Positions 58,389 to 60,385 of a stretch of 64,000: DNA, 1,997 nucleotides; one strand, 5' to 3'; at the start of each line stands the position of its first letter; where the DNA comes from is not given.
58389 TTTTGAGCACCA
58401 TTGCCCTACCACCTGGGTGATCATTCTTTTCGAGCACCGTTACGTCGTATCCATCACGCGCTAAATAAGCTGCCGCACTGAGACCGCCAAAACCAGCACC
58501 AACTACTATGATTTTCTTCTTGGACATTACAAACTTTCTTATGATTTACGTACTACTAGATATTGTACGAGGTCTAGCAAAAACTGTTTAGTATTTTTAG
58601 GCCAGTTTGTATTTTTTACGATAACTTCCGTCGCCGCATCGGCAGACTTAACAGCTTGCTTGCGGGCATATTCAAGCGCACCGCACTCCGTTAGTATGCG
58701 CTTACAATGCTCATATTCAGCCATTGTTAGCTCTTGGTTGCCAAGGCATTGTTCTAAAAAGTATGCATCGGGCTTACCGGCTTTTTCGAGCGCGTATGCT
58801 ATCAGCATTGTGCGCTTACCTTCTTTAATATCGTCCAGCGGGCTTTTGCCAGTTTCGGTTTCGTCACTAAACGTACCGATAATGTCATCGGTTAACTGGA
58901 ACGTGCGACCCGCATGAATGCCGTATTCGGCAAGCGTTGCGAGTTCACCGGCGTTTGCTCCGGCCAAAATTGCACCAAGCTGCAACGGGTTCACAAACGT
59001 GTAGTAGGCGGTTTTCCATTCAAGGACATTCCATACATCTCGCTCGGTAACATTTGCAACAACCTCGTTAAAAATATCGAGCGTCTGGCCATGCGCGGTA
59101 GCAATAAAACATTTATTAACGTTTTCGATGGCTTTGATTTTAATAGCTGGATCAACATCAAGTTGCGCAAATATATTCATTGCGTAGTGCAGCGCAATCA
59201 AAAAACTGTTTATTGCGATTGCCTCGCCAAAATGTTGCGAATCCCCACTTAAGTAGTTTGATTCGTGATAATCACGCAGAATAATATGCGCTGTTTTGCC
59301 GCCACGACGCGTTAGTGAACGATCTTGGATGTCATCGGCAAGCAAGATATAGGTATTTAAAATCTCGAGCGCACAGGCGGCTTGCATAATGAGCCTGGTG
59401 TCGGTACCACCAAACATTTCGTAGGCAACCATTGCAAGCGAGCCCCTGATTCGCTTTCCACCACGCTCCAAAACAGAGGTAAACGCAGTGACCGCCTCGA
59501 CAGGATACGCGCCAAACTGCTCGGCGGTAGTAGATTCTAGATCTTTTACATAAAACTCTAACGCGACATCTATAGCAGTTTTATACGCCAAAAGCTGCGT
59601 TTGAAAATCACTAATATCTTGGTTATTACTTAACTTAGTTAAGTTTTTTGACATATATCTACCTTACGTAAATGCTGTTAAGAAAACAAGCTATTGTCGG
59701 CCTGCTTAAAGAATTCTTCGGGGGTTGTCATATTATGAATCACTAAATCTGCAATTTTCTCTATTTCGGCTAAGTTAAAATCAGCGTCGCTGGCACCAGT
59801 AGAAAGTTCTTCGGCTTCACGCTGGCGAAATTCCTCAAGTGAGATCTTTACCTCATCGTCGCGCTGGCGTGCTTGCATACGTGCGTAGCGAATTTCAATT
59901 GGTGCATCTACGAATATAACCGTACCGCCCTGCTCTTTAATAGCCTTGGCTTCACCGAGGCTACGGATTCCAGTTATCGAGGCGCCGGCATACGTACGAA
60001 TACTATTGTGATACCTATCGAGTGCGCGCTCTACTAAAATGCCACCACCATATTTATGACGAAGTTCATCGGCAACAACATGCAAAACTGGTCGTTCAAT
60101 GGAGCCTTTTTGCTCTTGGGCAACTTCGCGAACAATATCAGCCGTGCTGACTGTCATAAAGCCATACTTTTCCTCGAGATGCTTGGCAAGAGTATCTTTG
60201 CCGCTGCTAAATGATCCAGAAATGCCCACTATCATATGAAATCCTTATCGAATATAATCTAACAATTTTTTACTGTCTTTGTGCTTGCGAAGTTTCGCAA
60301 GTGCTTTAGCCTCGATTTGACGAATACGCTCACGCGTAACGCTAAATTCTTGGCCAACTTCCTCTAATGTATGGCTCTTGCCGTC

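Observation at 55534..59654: Complete crtE-crtI-crtB-crtY carotenoid operon in an otherwise reduced-looking genome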

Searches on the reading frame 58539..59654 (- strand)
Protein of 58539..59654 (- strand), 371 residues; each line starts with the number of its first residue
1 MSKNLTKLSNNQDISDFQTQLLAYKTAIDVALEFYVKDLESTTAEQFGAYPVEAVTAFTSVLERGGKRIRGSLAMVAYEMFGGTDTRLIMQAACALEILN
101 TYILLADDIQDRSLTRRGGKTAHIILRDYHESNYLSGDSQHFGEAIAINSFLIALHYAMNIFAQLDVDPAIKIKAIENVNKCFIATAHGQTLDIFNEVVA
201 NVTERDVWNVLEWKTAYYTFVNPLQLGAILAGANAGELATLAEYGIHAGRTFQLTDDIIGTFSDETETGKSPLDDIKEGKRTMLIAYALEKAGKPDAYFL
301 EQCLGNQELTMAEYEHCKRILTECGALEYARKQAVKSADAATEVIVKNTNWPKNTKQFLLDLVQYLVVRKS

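Call 3: search_protein_families(library=pfam, proteins=[window:58539-59654:-])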
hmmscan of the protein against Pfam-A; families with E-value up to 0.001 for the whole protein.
window:58539-59654:- (371 aa): 1 family
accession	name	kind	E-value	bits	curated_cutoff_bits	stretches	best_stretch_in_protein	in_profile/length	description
PF00348.22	polyprenyl_synt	-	5.7e-51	173.6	27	1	57-318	7-248/251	Polyprenyl synthetase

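Call 4: search_protein_families(library=ncbifam, proteins=[window:58539-59654:-])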
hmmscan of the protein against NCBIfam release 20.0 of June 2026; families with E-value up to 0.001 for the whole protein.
window:58539-59654:- (371 aa): 16 families
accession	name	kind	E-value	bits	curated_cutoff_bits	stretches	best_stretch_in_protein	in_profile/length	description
NF041169.1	f2_encap_cargo4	exception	4e-53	180.8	450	1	23-370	7-333/334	family 2 encapsulin nanocompartment cargo protein polyprenyl transferase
NF042416.1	GFPPS_Mycobact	equivalog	8.8e-45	153.2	600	1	27-345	4-325/350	bifunctional (2E,6E)-farnesyl/geranyl diphosphate synthase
NF041003.1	GGPP_syn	equivalog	8.9e-45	153.2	500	1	50-370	24-325/326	geranylgeranyl diphosphate synthase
NF040698.1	IdsA_Meth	equivalog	2.3e-40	138.8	468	1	34-370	9-327/328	short chain isoprenyl diphosphate synthase IdsA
NF008140.0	PRK10888.1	equivalog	3.1e-26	92.4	412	1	61-351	39-307/323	octaprenyl diphosphate synthase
NF045549.1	GGPPsyn_IdsB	equivalog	1.2e-25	90.4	475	1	63-346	62-326/346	geranylgeranyl diphosphate synthase IdsB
NF045485.1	FPPsyn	subfamily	2.3e-25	89.3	275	1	56-305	27-264/288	farnesyl diphosphate synthase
NF040789.2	gerfarn_diphsyn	equivalog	5e-24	85.1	560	1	88-369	83-343/345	geranylfarnesyl diphosphate synthase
NF045685.1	GGPPSynCrtE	equivalog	4.6e-21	75.1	460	1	50-297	26-261/293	geranylgeranyl diphosphate synthase CrtE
TIGR02748.1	GerC3_HepT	equivalog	7.5e-20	71.3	456.55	1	55-370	32-318/319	heptaprenyl diphosphate synthase component II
NF042417.1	NPPPS_Mycobact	equivalog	9.8e-20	70.8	600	1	57-370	47-334/335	nonaprenyl/(2E,6E)-farnesyl/geranylgeranyl diphosphat synthase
NF045628.1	HxpDPsynlarge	equivalog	1.6e-16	60.2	500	1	56-295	25-241/311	hexaprenyl-diphosphate synthase large subunit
TIGR02749.1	prenyl_cyano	equivalog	5.8e-16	58.4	383.2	1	55-369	33-320/322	solanesyl diphosphate synthase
NF007877.0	PRK10581.1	equivalog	6.2e-15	55.1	321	1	16-295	2-262/299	(2E,6E)-farnesyl diphosphate synthase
NF040936.1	hexpp_archaea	equivalog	5.3e-11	42.4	400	1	62-267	37-211/275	hexaprenyl pyrophosphate synthase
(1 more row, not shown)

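Call 32: search_solved_structures(query=window:58539-59654:-, show_alignments=2, max_evalue=1e-10)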
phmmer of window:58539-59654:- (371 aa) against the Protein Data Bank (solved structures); distinct sequences matched with E-value up to 1e-10: 84 (the best 60 are shown).
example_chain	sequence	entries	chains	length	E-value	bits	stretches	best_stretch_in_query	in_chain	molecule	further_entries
3lk5_A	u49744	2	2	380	5.2e-38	134.3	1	38-295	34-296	Geranylgeranyl pyrophosphate synthase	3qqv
8f8f_A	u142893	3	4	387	3e-30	108.8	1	62-333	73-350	(2E,6E)-farnesyl diphosphate synthase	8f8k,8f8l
3oyr_A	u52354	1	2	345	3e-27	98.9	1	61-364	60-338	Trans-isoprenyl diphosphate synthase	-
3mzv_A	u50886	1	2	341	7.9e-24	87.6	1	55-369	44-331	Decaprenyl diphosphate synthase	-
5jfq_A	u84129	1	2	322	1.9e-23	86.4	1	57-369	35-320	Geranylgeranyl Pyrophosphate Synthetase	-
6kd7_A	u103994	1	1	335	3.5e-23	85.5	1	57-291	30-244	Polyprenyl synthetase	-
5ze6_A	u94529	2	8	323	6.7e-23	84.6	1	61-351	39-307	Octaprenyl diphosphate synthase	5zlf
3wjk_A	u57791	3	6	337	7.7e-23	84.4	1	61-351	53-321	Octaprenyl diphosphate synthase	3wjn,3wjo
1wy0_A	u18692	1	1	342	7e-22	81.3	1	64-299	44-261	geranylgeranyl pyrophosphate synthetase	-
1wmw_A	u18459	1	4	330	8.1e-21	77.8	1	63-295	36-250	geranylgeranyl diphosphate synthetase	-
4jxn_A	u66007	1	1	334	1.3e-19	73.8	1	55-369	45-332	Octaprenyl-diphosphate synthase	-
4jxy_A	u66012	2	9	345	8.8e-19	71.1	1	61-344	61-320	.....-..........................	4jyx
7mxz_AAA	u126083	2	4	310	1.4e-17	67.1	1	49-293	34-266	Geranylgeranyl pyrophosphate synthase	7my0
7my1_AAA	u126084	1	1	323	1.4e-17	67.1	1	49-292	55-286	Geranylgeranyl pyrophosphate synthase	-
6b02_A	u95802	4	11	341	1.6e-17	66.9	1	64-321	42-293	Farnesyl diphosphate synthase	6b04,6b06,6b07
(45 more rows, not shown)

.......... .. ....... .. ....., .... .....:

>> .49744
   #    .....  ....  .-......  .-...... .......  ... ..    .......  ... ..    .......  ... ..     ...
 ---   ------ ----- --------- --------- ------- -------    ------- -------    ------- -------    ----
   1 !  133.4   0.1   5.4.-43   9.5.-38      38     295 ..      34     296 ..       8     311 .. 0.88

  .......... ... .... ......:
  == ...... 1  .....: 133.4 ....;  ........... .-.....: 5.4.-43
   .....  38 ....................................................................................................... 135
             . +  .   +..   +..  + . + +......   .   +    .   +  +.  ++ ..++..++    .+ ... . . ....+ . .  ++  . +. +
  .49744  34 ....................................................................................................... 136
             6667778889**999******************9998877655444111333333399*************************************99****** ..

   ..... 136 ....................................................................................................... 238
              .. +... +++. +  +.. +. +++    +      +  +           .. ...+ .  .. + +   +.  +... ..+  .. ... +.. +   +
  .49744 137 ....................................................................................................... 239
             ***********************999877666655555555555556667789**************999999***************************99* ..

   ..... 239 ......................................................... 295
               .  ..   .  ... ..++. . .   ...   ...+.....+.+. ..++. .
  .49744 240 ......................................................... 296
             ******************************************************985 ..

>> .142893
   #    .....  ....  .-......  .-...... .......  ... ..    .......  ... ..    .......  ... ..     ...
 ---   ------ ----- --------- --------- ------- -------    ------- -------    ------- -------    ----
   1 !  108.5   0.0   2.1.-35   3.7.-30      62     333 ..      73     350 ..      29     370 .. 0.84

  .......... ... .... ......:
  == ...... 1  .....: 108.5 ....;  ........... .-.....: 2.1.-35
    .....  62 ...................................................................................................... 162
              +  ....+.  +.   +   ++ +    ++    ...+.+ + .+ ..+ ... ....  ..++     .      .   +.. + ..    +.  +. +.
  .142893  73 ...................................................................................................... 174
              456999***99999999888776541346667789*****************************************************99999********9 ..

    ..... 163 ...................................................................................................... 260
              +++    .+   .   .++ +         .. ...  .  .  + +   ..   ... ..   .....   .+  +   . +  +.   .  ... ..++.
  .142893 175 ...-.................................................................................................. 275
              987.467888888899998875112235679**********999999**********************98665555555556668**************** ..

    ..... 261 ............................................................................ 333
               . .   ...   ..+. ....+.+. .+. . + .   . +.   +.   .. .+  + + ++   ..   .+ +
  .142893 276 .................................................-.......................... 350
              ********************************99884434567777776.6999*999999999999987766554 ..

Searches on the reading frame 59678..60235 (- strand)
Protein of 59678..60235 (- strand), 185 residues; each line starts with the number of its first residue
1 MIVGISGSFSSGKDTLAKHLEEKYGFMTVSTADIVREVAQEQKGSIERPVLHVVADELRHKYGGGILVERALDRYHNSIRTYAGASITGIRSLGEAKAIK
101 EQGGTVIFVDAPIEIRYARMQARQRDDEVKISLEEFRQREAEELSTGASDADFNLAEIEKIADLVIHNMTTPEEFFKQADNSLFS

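Call 3: search_protein_families(library=pfam, proteins=[window:59678-60235:-])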
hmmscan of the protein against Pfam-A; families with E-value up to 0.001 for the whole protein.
window:59678-60235:- (185 aa): 8 families
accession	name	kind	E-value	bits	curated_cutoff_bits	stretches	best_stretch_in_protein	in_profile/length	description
PF13207.12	AAA_17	-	5.8e-08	33.6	27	1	11-128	6-130/136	AAA domain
PF13238.12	AAA_18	-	3.3e-07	31.2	29.4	1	3-137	1-120/128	AAA domain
PF13189.12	Cytidylate_kin2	-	6.3e-07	30.2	28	1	2-126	1-134/176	Cytidylate kinase-like family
PF01121.26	CoaE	-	2.2e-05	24.7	27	0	1-48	1-47/180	Dephospho-CoA kinase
PF01712.25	dNK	-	5.4e-05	23.5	27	0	5-42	3-38/203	Deoxynucleoside kinase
PF13671.12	AAA_33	-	0.00014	22.6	27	0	3-134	5-131/143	AAA domain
PF00406.28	ADK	-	0.00015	22.4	26.8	0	6-42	2-38/151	Adenylate kinase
PF13521.12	AAA_28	-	0.00022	21.9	27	1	5-52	4-48/164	AAA domain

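Call 4: search_protein_families(library=ncbifam, proteins=[window:59678-60235:-])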
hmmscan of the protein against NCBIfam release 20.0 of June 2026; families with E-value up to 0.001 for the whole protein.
window:59678-60235:- (185 aa): 6 families
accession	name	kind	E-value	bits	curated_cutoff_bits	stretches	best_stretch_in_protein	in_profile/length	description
NF006226.0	PRK08356.1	equivalog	2.5e-23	82.8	189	1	1-179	6-186/195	hypothetical protein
TIGR02173.1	cyt_kin_arch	equivalog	1.9e-10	41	102.1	1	1-168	1-153/169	(d)CMP kinase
TIGR00152.1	TIGR00152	equivalog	4.9e-06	26.5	65.55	1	2-46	1-45/188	dephospho-CoA kinase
TIGR01351.1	adk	subfamily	1.8e-05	24.5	168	1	6-42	5-41/212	adenylate kinase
NF001381.0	PRK00279.1-3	equivalog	0.00023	21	187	1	5-42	5-42/188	adenylate kinase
NF003012.0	PRK03839.1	equivalog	0.0005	20.1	152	0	1-41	1-43/180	putative kinase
